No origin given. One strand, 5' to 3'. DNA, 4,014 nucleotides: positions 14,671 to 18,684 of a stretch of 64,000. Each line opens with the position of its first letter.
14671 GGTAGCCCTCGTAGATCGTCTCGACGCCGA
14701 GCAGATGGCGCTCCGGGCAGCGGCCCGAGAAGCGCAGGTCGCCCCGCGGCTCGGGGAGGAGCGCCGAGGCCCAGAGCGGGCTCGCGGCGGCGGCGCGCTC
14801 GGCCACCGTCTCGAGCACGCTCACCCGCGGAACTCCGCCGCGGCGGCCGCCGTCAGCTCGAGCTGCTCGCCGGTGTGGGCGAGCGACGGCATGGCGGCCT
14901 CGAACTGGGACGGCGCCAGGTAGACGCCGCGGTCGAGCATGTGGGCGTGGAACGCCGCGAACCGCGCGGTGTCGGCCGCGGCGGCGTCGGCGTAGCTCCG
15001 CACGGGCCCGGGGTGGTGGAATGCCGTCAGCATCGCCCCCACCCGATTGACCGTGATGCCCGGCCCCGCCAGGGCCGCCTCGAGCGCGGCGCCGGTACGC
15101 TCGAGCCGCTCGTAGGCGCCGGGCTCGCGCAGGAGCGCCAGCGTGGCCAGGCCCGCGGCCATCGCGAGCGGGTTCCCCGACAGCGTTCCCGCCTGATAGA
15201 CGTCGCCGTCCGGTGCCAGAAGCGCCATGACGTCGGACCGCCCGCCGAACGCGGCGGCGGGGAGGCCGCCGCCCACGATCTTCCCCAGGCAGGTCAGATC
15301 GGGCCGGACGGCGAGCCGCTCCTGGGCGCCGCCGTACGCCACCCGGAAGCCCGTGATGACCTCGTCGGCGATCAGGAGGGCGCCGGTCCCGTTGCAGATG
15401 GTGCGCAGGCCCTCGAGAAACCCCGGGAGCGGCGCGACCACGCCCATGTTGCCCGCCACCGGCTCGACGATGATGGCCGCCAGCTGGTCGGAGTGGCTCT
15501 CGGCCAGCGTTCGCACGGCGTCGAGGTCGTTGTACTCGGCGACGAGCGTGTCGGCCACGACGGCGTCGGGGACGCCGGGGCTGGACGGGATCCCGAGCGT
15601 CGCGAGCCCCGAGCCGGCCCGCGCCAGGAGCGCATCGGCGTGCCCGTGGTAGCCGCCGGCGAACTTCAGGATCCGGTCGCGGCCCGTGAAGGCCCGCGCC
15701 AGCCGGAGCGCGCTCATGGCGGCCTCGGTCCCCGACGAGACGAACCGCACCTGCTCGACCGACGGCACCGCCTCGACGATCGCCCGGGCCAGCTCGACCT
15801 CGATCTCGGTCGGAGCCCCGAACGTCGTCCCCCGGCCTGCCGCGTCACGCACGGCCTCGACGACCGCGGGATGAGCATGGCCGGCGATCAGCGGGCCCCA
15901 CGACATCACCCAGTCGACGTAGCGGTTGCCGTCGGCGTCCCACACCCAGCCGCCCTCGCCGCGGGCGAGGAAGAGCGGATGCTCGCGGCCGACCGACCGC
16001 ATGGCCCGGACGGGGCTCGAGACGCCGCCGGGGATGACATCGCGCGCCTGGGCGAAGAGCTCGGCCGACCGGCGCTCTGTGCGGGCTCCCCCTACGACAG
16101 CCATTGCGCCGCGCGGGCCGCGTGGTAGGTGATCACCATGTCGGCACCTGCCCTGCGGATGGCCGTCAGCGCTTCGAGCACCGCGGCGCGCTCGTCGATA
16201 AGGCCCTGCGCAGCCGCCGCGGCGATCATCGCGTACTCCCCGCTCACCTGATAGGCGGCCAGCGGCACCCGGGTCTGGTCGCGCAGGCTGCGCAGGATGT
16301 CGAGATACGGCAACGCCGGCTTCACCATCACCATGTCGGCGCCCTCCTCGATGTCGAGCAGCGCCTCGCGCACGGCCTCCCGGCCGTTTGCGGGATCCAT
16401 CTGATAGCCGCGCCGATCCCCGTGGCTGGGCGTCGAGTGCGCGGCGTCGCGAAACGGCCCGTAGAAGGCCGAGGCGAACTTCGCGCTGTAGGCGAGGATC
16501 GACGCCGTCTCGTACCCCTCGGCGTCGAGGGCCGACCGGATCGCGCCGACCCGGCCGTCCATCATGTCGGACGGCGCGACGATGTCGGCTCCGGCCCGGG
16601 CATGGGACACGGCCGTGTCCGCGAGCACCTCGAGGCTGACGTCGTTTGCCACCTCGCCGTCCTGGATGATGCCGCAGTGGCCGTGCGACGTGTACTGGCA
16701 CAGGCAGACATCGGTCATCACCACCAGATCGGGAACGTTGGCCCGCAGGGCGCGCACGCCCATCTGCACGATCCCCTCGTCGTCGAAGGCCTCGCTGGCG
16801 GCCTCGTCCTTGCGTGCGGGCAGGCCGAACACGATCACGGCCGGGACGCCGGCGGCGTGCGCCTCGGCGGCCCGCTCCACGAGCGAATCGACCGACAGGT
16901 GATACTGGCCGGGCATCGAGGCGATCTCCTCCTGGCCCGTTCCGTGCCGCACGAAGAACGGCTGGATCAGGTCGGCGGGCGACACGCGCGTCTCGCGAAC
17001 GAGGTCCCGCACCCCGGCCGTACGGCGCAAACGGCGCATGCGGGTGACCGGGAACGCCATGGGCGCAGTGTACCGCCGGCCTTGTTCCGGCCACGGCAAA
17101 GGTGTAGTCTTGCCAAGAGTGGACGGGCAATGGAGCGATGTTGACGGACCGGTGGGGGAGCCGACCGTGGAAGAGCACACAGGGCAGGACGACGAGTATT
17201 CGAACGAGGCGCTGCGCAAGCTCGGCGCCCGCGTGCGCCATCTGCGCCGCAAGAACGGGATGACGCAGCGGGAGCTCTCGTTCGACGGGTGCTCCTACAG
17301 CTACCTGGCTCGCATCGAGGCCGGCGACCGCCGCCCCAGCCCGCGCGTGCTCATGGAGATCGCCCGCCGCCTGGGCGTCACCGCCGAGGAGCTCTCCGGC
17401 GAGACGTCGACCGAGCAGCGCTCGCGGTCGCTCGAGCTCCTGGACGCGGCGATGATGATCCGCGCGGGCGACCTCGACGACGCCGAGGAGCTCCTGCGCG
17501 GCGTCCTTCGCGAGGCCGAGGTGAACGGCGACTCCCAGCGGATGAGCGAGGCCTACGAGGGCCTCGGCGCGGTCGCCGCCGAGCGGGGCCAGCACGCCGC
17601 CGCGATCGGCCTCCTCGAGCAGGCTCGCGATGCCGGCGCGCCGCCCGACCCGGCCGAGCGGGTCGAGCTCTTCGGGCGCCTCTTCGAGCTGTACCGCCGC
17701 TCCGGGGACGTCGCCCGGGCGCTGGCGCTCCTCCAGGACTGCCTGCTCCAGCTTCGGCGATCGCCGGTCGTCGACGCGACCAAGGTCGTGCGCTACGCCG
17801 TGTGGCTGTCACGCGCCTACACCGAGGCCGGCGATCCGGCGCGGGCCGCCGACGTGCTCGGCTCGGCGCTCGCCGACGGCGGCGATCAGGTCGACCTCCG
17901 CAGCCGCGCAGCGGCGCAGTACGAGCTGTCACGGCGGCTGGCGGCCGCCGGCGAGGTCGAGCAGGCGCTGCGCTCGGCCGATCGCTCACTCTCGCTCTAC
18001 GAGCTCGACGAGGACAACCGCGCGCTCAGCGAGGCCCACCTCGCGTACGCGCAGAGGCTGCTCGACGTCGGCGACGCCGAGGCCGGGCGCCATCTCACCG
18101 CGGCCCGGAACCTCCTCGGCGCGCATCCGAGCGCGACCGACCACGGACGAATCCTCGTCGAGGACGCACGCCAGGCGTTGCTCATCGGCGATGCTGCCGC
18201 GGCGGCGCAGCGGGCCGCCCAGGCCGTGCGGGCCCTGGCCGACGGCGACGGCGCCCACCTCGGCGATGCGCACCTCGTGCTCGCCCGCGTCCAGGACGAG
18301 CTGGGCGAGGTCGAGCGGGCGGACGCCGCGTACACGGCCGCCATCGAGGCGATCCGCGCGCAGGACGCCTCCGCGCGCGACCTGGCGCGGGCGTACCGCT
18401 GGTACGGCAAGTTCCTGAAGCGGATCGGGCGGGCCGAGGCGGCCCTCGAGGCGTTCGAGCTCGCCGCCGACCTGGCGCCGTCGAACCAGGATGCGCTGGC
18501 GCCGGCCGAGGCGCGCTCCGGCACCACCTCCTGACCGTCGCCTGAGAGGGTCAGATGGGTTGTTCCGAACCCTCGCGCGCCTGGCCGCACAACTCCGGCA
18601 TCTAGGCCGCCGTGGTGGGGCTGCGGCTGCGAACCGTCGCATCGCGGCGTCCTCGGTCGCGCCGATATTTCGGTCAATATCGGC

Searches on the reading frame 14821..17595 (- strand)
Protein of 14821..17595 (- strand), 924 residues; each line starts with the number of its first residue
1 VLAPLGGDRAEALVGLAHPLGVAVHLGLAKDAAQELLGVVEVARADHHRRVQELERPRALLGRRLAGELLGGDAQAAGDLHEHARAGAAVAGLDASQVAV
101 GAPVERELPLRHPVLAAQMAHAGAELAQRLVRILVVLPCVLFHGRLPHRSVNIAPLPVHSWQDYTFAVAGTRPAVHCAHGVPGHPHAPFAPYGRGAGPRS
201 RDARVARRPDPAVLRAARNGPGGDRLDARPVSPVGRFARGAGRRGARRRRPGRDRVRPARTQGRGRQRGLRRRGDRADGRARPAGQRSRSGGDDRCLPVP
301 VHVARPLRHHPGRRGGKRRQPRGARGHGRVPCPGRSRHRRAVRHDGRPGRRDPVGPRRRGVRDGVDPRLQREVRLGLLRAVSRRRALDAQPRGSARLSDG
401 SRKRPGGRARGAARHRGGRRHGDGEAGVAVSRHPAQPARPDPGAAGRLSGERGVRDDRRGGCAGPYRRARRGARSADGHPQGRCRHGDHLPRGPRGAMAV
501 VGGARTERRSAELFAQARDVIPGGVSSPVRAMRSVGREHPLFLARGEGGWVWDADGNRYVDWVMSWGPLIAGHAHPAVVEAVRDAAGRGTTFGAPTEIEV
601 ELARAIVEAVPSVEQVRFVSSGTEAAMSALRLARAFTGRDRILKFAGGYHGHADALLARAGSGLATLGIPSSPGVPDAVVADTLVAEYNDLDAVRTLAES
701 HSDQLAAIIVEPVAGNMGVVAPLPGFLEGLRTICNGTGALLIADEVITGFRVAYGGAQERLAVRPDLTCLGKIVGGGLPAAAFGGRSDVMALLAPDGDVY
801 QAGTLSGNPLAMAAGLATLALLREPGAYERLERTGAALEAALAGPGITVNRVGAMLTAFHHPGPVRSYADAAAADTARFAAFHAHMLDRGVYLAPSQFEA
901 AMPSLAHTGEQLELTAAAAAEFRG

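Call 36: search_protein_families(library=pfam, proteins=[window:14821-17595:-], max_evalue=0.00001)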
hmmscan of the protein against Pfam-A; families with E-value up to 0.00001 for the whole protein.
window:14821-17595:- (924 aa): 1 family
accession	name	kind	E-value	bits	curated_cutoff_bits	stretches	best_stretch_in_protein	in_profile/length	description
PF00202.27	Aminotran_3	-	1.5e-74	251.5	30.5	1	539-857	9-347/403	Aminotransferase class-III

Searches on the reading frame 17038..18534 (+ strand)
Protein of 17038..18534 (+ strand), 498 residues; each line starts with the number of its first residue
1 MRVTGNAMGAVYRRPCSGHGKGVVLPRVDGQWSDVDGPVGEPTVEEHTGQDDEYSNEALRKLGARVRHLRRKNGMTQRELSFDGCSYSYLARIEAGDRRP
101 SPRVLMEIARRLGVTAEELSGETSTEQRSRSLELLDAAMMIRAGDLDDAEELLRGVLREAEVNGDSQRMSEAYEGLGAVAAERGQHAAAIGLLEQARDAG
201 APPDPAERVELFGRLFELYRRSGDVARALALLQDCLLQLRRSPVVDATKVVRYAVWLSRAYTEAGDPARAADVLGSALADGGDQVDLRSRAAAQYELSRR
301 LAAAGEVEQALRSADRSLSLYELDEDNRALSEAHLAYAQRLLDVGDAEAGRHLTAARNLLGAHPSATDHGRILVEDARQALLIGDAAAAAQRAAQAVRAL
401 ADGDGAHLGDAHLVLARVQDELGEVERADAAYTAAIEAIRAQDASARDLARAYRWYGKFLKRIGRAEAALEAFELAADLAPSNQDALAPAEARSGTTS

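Call 36: search_protein_families(library=pfam, proteins=[window:17038-18534:+], max_evalue=0.00001)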
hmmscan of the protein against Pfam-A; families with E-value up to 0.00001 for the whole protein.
window:17038-18534:+ (498 aa): 7 families
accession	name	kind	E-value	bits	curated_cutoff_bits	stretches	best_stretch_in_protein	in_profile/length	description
PF13424.12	TPR_12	-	8.4e-13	48.8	30.1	1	137-198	10-73/77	Tetratricopeptide repeat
PF01381.28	HTH_3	-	5.4e-12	46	23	1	67-119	2-55/55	Helix-turn-helix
PF13560.12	HTH_31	-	8.6e-11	42.4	27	1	62-119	2-61/64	Helix-turn-helix domain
PF13428.12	TPR_14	-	4.1e-09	36.7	23.5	0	451-487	2-38/44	Tetratricopeptide repeat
PF13176.12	TPR_7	-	3.6e-07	30.2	27.9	0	217-242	7-31/36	Tetratricopeptide repeat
PF13181.12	TPR_8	-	4e-06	27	25.7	0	450-483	1-34/34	Tetratricopeptide repeat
PF07719.23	TPR_2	-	4.4e-06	26.8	27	0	450-483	1-34/34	Tetratricopeptide repeat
